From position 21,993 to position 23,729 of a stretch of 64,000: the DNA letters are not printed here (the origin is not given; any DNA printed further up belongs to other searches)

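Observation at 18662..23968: Two cobalamin-dependent radical SAM enzymes plus a dedicated ferredoxin flank an uncharacterised helical protein next to the phosphonate/glycan genes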

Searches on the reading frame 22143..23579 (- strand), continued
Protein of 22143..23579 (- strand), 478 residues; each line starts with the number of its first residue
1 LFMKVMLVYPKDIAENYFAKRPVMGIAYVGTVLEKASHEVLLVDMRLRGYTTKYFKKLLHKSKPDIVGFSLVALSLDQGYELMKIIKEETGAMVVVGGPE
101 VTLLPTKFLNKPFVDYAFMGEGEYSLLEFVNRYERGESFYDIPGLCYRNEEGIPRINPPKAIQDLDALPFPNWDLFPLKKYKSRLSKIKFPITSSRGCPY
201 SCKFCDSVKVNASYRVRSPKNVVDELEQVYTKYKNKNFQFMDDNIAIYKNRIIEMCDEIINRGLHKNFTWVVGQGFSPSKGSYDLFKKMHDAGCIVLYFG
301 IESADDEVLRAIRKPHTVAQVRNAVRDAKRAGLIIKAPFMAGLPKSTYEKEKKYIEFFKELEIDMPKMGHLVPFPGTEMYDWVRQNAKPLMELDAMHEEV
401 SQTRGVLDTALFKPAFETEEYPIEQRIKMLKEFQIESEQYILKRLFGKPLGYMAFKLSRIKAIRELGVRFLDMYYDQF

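Call 39: find_related_loci(query=A2, collection=genome_contigs, flank=10000)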
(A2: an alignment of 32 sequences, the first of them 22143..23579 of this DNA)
Query A2 (478 aa) in genome_contigs; peptide patterns used: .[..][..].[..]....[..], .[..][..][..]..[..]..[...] (x = any residue, [..] = any of these).
599 stretches matched a pattern (row limit reached: there are more); 579 encode a relative of the query (tblastn E <= 1e-3); the best 80 are kept; 80 distinct loci.
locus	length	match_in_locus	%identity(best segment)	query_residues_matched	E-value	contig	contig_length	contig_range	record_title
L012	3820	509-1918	44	3-473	1e-139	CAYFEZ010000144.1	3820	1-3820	MAG TPA_asm: uncultured Dehalococcoidales bacterium isolate ERP003628_co1_197 genome assembly, contig: NODE_25516_length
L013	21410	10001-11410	43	2-472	9e-129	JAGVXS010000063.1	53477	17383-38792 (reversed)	Candidatus Woesearchaeota archaeon isolate RIFCSPHIGHO2_02_FULL_40_54 rifcsphigho2_02_scaffold_1335, whole genome shotgu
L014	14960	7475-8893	42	3-472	1e-126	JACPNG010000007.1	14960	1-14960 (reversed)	MAG: Candidatus Woesearchaeota archaeon isolate NC_groundwater_569_Ag_S-0.1um_31_12 S35_SO-1_scaffold_130322, whole geno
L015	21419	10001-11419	42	3-472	5e-126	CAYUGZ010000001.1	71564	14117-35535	MAG TPA_asm: Candidatus Woesearchaeota archaeon isolate binchicken_co48_586 genome assembly, contig: NODE_403_length_715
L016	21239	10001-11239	35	3-431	3e-81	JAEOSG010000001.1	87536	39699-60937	MAG: Candidatus Baldrarchaeota archaeon isolate Yap30.bin4.67 contig_8, whole genome shotgun sequence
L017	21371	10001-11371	33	2-473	2e-79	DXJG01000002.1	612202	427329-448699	MAG TPA_asm: Candidatus Baldrarchaeota archaeon isolate MAG_95 contig_2337, whole genome shotgun sequence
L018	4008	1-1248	34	6-440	3e-77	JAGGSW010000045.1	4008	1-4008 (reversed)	MAG: Candidatus Odinarchaeota archaeon isolate AUK032 PB_MANV_032_c_000000001551, whole genome shotgun sequence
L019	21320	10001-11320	33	3-459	1e-74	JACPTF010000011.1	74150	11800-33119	MAG: Candidatus Woesearchaeota archaeon isolate NC_groundwater_725_Ag_S-0.2um_48_19 S36_SO-2_scaffold_317534, whole geno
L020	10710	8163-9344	36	3-392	5e-74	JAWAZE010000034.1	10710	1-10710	MAG: Candidatus Bathyarchaeia archaeon isolate ZZQ_201803_bins_71 ZZQ_201803_bins_71_scaffold_34, whole genome shotgun s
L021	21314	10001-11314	33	24-470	1e-71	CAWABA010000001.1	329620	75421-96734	MAG: Candidatus Bathyarchaeota archaeon isolate MFD01476.bin.2.176 genome assembly, contig: contig_101034, whole genome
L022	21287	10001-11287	35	19-465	2e-71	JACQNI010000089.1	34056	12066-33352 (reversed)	MAG: Candidatus Woesearchaeota archaeon isolate NC_groundwater_1251_Ag_S-0.1um_31_108 S_p1_S3_coassembly_k141_2446723, w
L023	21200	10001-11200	34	22-432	5e-71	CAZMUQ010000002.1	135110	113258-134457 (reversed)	MAG TPA_asm: uncultured Candidatus Bathyarchaeia archaeon isolate binchicken_co184_348 genome assembly, contig: NODE_63_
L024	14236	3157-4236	37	24-385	5e-71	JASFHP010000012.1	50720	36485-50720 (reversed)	MAG: Candidatus Bathyarchaeota archaeon isolate D0608M20metaG_Bin_680 D0608M20metaG_FD_scaffold_46_c1, whole genome shot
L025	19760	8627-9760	35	16-392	2e-70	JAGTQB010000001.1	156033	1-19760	MAG: Candidatus Bathyarchaeota archaeon isolate JZ_bin_23 JZ_bin_23_NODE_1, whole genome shotgun sequence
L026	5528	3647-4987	33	3-466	2e-70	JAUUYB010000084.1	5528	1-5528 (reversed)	MAG: Candidatus Woesearchaeota archaeon isolate CSMAG_156 CSMAG_156_k127_139083_length_5528_cov_16.1189, whole genome sh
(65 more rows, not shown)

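Call 44: search_protein_families(library=pfam, proteins=[L014:8908-9576:-, L014:9681-10979:+, L014:10988-11746:-, L014:11743-12078:-, L015:11470-12081:+, L015:12088-12723:-, L015:12842-15727:+, L015:15699-16433:+, L015:16913-17692:+, L015:17694-19046:+], max_evalue=0.001)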
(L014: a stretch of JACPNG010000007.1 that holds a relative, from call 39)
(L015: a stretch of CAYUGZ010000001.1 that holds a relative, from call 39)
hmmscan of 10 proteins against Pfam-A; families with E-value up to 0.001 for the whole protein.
L014:8908-9576:- (222 aa): 1 family
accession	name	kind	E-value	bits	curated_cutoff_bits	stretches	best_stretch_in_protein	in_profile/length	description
PF01066.26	CDP-OH_P_transf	-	1.1e-12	49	22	1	39-198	2-146/152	CDP-alcohol phosphatidyltransferase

L014:9681-10979:+ (432 aa): 2 families
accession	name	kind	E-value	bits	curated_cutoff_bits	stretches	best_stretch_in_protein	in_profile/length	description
PF13714.12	PEP_mutase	-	5.5e-51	173.9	31.5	1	148-406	1-240/240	Phosphoenolpyruvate phosphomutase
PF01467.32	CTP_transf_like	-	8.6e-15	55.5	21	1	11-130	7-130/133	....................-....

L014:10988-11746:- (252 aa): 0 families

L014:11743-12078:- (111 aa): 0 families

L015:11470-12081:+ (203 aa): 15 families
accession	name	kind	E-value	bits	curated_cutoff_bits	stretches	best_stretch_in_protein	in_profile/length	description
PF08241.18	Methyltransf_11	-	5.5e-26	91.5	21.2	1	52-141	1-95/95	Methyltransferase domain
PF13649.12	Methyltransf_25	-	1.4e-21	77.4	27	1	51-137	1-97/97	Methyltransferase domain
PF13847.12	Methyltransf_31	-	1.1e-19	71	27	1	47-145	3-113/145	Methyltransferase domain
PF13489.12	Methyltransf_23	-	2e-16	60.6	27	1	38-145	13-120/164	Methyltransferase domain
PF08242.18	Methyltransf_12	-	3.4e-16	60.2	30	1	52-139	1-98/98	Methyltransferase domain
PF01209.24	Ubie_methyltran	-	2e-13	50.7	20.1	1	30-155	31-165/233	ubiE/COQ5 methyltransferase family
PF08003.17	Methyltransf_9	-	3.2e-09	36.6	23.8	1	45-142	113-218/315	Protein of unknown function (DUF1698)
PF07021.18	MetW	-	1e-08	35.5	21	1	41-135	6-104/193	Methionine biosynthesis protein MetW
PF05219.18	DREV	-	1.3e-06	28.2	26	1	47-148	94-193/265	DREV methyltransferase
PF05148.21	Methyltransf_8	-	1.8e-06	28.4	27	1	40-143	65-159/219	Hypothetical methyltransferase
PF01728.25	FtsJ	-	7.8e-05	23.1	24.1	1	41-104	12-82/181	FtsJ-like methyltransferase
PF06325.19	PrmA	-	0.00016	21.7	22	1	39-141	152-258/296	Ribosomal protein L11 methyltransferase (PrmA)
PF02353.26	CMAS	-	0.00018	21.4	27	1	46-143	61-166/273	Mycolic acid cyclopropane synthetase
PF01555.25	N6_N4_Mtase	-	0.00041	20.8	26.7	0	41-83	175-217/221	DNA methylase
PF01135.25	PCMT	-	0.00068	19.9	20.3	0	42-121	69-157/210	Protein-L-isoaspartate(D-aspartate) O-methyltransferase (PCMT)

L015:12088-12723:- (211 aa): 1 family
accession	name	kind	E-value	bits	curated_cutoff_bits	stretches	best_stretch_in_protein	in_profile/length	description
PF01066.26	CDP-OH_P_transf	-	7.6e-14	52.8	22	1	35-186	3-142/152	CDP-alcohol phosphatidyltransferase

L015:12842-15727:+ (961 aa): 3 families
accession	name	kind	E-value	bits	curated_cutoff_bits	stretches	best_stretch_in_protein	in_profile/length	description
PF01326.24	PPDK_N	-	2.6e-13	50.4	27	1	171-275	44-148/328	Pyruvate phosphate dikinase, AMP/ATP-binding domain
PF00391.29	PEP-utilizers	-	4.6e-11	42.6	23.1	1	886-956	4-72/72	PEP-utilising enzyme, mobile domain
PF01467.32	CTP_transf_like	-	1.5e-10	41.9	21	1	20-109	7-90/133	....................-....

L015:15699-16433:+ (244 aa): 2 families
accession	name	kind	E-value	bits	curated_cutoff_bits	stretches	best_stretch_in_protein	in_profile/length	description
PF07722.19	Peptidase_C26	-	5.3e-39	134.7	20.5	1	23-215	18-219/219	Peptidase C26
PF00117.34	GATase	-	6.6e-15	55.7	22.8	1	36-230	15-185/190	Glutamine amidotransferase class-I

L015:16913-17692:+ (259 aa): 2 families
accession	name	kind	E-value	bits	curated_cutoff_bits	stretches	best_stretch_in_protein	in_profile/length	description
PF12804.13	NTP_transf_3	-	2.7e-11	44.4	27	1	3-112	1-110/160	MobA-like NTP transferase domain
PF00483.29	NTP_transferase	-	6.1e-09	36.3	21.2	1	2-56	1-56/245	Nucleotidyl transferase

L015:17694-19046:+ (450 aa): 0 families

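Call 46: find_related_loci(query=A2, collection=metagenome_contigs, flank=10000)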
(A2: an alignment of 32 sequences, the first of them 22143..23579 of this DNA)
Query A2 (478 aa) in metagenome_contigs; peptide patterns used: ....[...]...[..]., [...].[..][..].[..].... (x = any residue, [..] = any of these).
600 stretches matched a pattern (row limit reached: there are more); 568 encode a relative of the query (tblastn E <= 1e-3); the best 80 are kept; 80 distinct loci.
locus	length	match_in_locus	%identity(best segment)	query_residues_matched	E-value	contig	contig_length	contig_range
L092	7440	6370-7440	36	1-349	8e-64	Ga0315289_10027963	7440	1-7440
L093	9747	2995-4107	34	20-392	2e-61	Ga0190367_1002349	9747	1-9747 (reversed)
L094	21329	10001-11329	33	3-445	1e-60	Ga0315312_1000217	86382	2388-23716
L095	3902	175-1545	30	3-466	7e-60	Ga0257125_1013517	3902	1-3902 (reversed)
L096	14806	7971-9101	33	3-381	1e-57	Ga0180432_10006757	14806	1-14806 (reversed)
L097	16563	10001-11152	32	3-381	2e-57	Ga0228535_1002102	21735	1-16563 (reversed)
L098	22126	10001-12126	30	1-385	2e-56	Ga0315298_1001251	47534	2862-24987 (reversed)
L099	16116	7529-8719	33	3-388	4e-57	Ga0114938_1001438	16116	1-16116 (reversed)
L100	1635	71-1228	31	3-386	5e-57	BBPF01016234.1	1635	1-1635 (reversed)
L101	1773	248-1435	30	3-381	1e-56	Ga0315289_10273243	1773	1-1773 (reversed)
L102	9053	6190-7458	32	3-421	9e-55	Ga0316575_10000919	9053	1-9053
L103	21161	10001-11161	31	4-381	2e-54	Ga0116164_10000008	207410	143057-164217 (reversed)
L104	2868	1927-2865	34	24-344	4e-54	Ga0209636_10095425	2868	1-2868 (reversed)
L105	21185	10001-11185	30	6-393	5e-53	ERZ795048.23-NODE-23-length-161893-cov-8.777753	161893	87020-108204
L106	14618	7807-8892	31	24-381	3e-52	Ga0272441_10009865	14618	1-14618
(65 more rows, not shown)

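Call 47: find_encoding_contigs(protein=P0027, flank=10000, max_places=1)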
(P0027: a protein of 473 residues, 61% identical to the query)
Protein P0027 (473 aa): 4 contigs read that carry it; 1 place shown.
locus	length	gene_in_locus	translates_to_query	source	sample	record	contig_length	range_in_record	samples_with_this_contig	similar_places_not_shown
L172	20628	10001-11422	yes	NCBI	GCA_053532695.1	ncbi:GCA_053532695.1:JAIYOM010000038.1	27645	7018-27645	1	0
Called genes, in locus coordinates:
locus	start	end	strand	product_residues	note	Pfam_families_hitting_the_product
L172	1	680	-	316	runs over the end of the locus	PF01073:3Beta_HSD, PF01370:Epimerase, PF02719:Polysacc_synt_2, PF04321:RmlD_sub_bind, PF07993:NAD_binding_4, PF08659:KR (weak), PF13460:NAD_binding_10, PF16363:GDP_Man_Dehyd, +1 more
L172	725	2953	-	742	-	-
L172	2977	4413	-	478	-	PF02310:B12-binding, PF04055:Radical_SAM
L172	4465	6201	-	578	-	PF02366:PMT, PF13231:PMT_2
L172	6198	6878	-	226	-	PF00535:Glycos_transf_2, PF10111:Glyco_tranf_2_2, PF13641:Glyco_tranf_2_3 (weak)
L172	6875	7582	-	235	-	PF01209:Ubie_methyltran, PF07021:MetW (weak), PF13489:Methyltransf_23, PF13649:Methyltransf_25, PF13847:Methyltransf_31, PF08241:Methyltransf_11, PF08242:Methyltransf_12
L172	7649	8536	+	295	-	PF00535:Glycos_transf_2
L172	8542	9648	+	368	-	PF13579:Glyco_trans_4_4 (weak), PF13439:Glyco_transf_4, PF00534:Glycos_transf_1, PF13692:Glyco_trans_1_4, PF13524:Glyco_trans_1_2 (weak)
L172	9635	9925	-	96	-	PF13459:Fer4_15, PF13370:Fer4_13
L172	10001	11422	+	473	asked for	PF02310:B12-binding, PF04055:Radical_SAM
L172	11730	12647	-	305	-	-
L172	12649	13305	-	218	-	PF08241:Methyltransf_11, PF13649:Methyltransf_25 (weak), PF13847:Methyltransf_31 (weak)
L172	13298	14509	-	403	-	PF13439:Glyco_transf_4, PF13477:Glyco_trans_4_2, PF13579:Glyco_trans_4_4, PF20706:GT4-conflict, PF00534:Glycos_transf_1, PF13692:Glyco_trans_1_4, PF13524:Glyco_trans_1_2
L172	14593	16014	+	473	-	PF01943:Polysacc_synt, PF13440:Polysacc_synt_3, PF01554:MatE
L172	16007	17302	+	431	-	-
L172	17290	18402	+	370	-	-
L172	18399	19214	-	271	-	-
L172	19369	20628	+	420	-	?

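Call 48: find_encoding_contigs(protein=P0047, flank=10000, max_places=1)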
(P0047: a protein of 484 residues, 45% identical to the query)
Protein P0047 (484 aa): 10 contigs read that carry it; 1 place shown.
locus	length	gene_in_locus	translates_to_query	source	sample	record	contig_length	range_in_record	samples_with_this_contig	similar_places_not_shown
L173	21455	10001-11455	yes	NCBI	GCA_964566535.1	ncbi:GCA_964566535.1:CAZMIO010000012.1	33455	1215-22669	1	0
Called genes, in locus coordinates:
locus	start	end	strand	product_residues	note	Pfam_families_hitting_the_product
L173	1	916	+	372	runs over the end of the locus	PF00106:adh_short, PF01073:3Beta_HSD, PF01370:Epimerase, PF02719:Polysacc_synt_2, PF05368:NmrA, PF07993:NAD_binding_4, PF13460:NAD_binding_10, PF16363:GDP_Man_Dehyd, +3 more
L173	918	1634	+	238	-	PF00535:Glycos_transf_2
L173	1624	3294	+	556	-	PF13231:PMT_2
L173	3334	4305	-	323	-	PF01370:Epimerase, PF04321:RmlD_sub_bind, PF05368:NmrA, PF16363:GDP_Man_Dehyd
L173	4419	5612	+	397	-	PF13439:Glyco_transf_4, PF13579:Glyco_trans_4_4 (weak), PF00534:Glycos_transf_1, PF13692:Glyco_trans_1_4, PF13524:Glyco_trans_1_2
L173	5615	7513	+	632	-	PF12481:DUF3700 (weak), PF13522:GATase_6, PF13537:GATase_7, PF00733:Asn_synthase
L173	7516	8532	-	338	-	PF01408:GFO_IDH_MocA, PF01488:Shikimate_DH (weak), PF02894:GFO_IDH_MocA_C, PF22725:GFO_IDH_MocA_C3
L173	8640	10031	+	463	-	PF02310:B12-binding, PF04055:Radical_SAM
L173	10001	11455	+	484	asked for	PF02310:B12-binding, PF04055:Radical_SAM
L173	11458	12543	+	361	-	PF04055:Radical_SAM, PF13186:SPASM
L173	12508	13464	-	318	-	PF03706:LPG_synthase_TM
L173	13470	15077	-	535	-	PF13231:PMT_2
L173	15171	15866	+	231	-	PF00535:Glycos_transf_2, PF10111:Glyco_tranf_2_2, PF13641:Glyco_tranf_2_3 (weak)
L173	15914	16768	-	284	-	PF01073:3Beta_HSD, PF01370:Epimerase, PF02719:Polysacc_synt_2 (weak), PF04321:RmlD_sub_bind, PF05368:NmrA, PF07993:NAD_binding_4 (faint), PF16363:GDP_Man_Dehyd (weak), PF13460:NAD_binding_10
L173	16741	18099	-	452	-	PF02310:B12-binding (weak), PF04055:Radical_SAM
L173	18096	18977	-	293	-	PF00535:Glycos_transf_2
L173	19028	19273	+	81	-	-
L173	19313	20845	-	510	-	PF02310:B12-binding, PF04055:Radical_SAM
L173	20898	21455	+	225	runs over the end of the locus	PF00535:Glycos_transf_2, PF10111:Glyco_tranf_2_2 (weak), PF13641:Glyco_tranf_2_3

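Call 93: search_protein_families(library=padloc, proteins=[window:22143-23579:-], max_evalue=0.01)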
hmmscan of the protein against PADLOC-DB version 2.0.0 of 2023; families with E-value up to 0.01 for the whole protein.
window:22143-23579:- (478 aa): 1 family
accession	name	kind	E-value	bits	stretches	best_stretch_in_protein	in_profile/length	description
PDLC04689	PDC-M51A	-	8.5e-13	45.9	1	62-380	69-371/420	-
